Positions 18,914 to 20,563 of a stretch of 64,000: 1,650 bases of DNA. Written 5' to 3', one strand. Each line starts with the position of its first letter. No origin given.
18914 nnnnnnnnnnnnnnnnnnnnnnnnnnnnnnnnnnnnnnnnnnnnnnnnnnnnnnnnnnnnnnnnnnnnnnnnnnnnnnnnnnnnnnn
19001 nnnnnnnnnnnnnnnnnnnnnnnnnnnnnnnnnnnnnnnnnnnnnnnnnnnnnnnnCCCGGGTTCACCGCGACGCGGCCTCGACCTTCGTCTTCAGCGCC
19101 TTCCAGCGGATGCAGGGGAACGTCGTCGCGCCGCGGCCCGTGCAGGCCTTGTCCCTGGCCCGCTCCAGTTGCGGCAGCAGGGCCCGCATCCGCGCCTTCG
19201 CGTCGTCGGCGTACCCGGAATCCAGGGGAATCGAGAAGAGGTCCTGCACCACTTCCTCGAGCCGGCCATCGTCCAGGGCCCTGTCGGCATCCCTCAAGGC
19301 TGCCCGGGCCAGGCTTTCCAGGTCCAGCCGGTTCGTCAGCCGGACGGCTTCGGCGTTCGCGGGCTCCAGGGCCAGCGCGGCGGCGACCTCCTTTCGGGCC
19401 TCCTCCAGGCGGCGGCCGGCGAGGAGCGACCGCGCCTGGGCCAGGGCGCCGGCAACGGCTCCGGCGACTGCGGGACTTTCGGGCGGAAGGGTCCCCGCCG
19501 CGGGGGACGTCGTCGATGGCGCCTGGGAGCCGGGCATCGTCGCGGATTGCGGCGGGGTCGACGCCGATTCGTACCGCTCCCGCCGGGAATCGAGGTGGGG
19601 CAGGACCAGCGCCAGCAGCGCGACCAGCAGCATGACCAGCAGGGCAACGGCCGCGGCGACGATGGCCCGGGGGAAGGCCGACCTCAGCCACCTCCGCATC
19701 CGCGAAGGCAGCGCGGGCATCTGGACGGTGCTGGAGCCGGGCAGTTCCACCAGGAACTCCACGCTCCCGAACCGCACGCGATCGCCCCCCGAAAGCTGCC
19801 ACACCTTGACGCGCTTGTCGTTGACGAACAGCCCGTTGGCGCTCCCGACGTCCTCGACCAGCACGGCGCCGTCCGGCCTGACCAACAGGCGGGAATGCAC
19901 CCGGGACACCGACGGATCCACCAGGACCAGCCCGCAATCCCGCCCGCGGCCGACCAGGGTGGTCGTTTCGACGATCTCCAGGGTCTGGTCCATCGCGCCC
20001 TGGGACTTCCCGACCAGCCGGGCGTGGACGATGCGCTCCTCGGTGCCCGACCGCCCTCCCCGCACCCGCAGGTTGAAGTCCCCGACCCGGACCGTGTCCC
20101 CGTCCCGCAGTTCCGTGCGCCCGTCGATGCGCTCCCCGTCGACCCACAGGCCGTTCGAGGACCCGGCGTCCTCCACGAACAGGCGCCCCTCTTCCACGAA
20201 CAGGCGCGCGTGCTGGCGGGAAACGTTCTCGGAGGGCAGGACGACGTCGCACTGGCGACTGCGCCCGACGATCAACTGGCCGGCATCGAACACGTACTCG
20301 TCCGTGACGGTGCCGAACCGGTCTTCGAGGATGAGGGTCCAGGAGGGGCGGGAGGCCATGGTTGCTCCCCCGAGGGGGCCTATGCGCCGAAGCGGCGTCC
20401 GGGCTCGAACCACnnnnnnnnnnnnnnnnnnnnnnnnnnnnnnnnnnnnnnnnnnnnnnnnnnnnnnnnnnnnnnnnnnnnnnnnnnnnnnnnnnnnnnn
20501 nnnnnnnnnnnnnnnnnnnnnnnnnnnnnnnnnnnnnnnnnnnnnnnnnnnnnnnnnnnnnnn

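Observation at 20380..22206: FHA domain fused to a catalytically degenerate CpaF/TadA-like secretion-ATPase fold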

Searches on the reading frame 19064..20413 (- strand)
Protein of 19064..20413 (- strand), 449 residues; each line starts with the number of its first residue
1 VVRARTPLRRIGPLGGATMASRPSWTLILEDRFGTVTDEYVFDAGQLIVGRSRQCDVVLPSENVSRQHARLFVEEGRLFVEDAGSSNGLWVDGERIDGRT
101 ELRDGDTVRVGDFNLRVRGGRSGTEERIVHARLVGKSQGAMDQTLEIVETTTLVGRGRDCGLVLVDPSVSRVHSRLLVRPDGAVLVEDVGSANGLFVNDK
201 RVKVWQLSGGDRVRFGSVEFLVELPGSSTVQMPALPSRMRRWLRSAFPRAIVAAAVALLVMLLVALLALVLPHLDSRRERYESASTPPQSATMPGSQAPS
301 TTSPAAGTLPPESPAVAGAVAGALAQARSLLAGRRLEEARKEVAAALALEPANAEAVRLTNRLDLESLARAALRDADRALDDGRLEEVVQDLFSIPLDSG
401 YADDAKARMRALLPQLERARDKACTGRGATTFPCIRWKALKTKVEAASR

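Call 3: search_protein_families(library=pfam, proteins=[window:19064-20413:-], max_evalue=1)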
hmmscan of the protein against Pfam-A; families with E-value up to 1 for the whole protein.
window:19064-20413:- (449 aa): 3 families
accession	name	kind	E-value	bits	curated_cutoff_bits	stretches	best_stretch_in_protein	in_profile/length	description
PF00498.31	FHA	-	1.2e-39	135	20.7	2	48-111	2-67/67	FHA domain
PF16697.10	Yop-YscD_cpl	-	1.2e-30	106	33.2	2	43-117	15-90/94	Inner membrane component of T3SS, cytoplasmic domain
PF20315.3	DUF6611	-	0.028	14.9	27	1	313-388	75-150/168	Family of unknown function (DUF6611)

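Call 4: search_protein_families(library=ncbifam, proteins=[window:19064-20413:-], max_evalue=1)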
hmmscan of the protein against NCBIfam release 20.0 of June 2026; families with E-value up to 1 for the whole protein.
window:19064-20413:- (449 aa): 8 families
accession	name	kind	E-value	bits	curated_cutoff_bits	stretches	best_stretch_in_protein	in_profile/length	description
NF049868.1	FhaB_Rv0019c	equivalog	5.7e-31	107.7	125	2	44-115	85-156/158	FHA domain-containing protein FhaB/FipA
NF033760.1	gliding_GltG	equivalog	2.6e-23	82.5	650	2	154-328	28-188/650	adventurous gliding motility protein GltG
TIGR03354.1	VI_FHA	hypoth_equivalog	2.8e-22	80.1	120.25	2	39-118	18-102/420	type VI secretion system-associated FHA domain protein TagH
NF052573.1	HisKinEspAMyxo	equivalog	6.4e-22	77.4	1400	2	140-219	36-115/755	serine histidine kinase EspA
NF041660.2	oxygluDhInhib_OdhI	equivalog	2.5e-19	69.5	200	2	39-115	50-125/130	oxoglutarate dehydrogenase inhibitor Odhl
TIGR02500.1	type_III_yscD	equivalog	8.1e-07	28.3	86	2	41-93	16-66/413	type III secretion system inner membrane ring subunit SctD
NF040658.1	Myxo_OME_TraC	equivalog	0.012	14.3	500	1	323-411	129-216/602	outer membrane exchange accessory lipoprotein TraC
NF033761.1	gliding_GltJ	equivalog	0.073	12.1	450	1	233-351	358-475/671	adventurous gliding motility protein GltJ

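Call 32: find_homologous_proteins(query=window:19064-20365:-)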
Query window:19064-20365:- (433 aa): 56 proteins with E <= 0.001 among 8000 candidates.
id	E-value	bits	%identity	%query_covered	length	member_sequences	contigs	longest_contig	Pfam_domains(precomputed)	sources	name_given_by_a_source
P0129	3.1e-242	822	99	89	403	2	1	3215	PF00498.32,PF16697.11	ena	-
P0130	3.8e-188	644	73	100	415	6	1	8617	PF00498.32,PF16697.11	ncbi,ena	-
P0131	1.1e-163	563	63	100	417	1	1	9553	PF00498.32,PF16697.11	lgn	-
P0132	1.6e-161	556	62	100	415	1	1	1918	PF00498.32,PF16697.11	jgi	-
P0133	1.3e-155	537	86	71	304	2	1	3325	PF00498.32,PF16697.11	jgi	jgi:3D (Asp-Asp-Asp) domain-containing protein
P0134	3.9e-144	499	57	99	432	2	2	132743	PF00498.32,PF16697.11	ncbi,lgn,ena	-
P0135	2.3e-143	496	57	100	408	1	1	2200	PF00498.32,PF16697.11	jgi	jgi:pSer/pThr/pTyr-binding forkhead associated (FHA) protein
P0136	2.1e-128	447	53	100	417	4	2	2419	PF00498.32,PF16697.11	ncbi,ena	-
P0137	1.6e-123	431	74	71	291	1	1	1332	PF00498.32,PF16697.11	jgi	jgi:hypothetical protein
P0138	2.4e-115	404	50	97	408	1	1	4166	PF00498.32,PF16697.11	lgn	-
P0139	6.9e-115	403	61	52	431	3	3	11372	PF00498.32,PF16697.11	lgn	-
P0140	5.1e-114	400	62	50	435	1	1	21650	PF00498.32,PF16697.11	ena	-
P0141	2.8e-113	397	46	99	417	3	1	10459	PF00498.32,PF16697.11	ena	-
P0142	3.6e-107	377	45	97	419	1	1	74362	PF00498.32,PF16697.11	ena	-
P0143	1.6e-105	372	45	97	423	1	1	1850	PF00498.32,PF16697.11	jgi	jgi:pSer/pThr/pTyr-binding forkhead associated (FHA) protein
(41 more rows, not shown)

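Call 54: search_protein_families(library=padloc, proteins=[window:19064-20362:-], max_evalue=0.01)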
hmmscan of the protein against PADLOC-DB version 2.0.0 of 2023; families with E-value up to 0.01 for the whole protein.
window:19064-20362:- (432 aa): 1 family
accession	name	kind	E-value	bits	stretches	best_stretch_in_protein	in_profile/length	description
PDLC04039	PD-T4-6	-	0.0036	14.3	1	210-305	367-450/458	-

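Call 60: predict_structure(alignment_id=A2)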
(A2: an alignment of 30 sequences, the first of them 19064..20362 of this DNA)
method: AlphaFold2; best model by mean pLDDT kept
length: 432 residues; sequences in the alignment: 30
mean_pLDDT: 87.9   pTM: 0.42
mean pLDDT of the five models: 87.9, 87.4, 87.2, 86.7, 86.3
residues with pLDDT >= 90: 319; 70-90: 53; 50-70: 16; < 50: 44
segments of 3 or more residues with pLDDT < 50: 105-108, 211-218, 256-269, 271-281, 283-286
pLDDT, mean of each block of 10 residues (from residue 1): 71 96 92 97 97 95 97 97 96 98 61 94 91 95 94 97 94 96 97 96 92 50 80 89 92 58 40 45 49 79 97 98 98 96 97 98 98 97 97 98 94 91 97 95
secondary structure, 60 per line:
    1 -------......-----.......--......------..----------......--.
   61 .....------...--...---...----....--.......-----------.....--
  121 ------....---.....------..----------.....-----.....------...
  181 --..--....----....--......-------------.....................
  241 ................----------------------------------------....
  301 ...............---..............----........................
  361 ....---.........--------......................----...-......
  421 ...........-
elements in order: E8-13 E19-25 E28-33 E52-57 E60-65 E72-74 E77-79 E83-85 E90-93 E96-102 E114-118 E127-130 E134-138 E157-161 E167-171 E178-180 E187-190 E195-198 E201-206 H220-256 H297-315 H319-332 H337-364 H368-376 H385-406 H415-431
